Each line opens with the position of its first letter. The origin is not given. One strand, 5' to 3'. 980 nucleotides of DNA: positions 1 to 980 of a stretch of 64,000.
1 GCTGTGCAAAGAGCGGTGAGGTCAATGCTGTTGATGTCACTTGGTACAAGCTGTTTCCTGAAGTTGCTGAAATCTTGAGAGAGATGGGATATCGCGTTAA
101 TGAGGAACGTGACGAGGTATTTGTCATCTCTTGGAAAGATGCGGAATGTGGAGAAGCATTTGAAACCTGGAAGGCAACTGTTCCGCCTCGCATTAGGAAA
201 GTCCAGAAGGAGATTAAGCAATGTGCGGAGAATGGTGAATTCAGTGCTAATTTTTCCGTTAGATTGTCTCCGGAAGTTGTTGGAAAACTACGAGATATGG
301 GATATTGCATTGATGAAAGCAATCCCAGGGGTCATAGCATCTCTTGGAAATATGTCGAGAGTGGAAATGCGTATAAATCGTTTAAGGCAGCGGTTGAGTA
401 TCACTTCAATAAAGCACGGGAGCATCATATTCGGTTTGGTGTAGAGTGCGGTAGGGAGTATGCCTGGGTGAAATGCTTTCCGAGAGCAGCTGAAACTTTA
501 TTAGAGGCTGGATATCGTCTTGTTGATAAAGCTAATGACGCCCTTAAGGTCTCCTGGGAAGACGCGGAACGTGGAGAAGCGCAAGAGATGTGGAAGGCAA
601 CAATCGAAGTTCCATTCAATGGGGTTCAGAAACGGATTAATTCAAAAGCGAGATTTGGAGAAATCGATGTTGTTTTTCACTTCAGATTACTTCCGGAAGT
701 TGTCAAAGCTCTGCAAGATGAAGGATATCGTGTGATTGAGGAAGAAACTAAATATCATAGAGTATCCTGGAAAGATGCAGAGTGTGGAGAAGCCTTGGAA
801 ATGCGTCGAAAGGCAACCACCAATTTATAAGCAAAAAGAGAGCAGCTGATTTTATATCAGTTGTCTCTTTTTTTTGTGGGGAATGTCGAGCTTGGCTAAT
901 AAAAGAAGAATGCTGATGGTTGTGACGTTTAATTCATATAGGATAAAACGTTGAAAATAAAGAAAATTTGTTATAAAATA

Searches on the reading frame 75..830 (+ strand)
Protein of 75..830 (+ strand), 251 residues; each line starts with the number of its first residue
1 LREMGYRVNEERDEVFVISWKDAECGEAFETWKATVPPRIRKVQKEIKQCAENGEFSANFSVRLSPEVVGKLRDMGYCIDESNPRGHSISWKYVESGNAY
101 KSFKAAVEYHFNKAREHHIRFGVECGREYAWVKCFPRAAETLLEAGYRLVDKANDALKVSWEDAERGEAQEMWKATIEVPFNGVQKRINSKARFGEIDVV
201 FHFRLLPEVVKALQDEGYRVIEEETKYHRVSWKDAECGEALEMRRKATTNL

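Call 67: search_protein_families(library=pfam, proteins=[window:75-830:+], max_evalue=0.001)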
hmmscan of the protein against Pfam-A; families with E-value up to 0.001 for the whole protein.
window:75-830:+ (251 aa): 1 family
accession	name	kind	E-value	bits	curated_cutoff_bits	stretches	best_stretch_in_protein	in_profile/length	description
PF14907.12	NTP_transf_5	-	0.00087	19.4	31.2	0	194-246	94-144/249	Uncharacterised nucleotidyltransferase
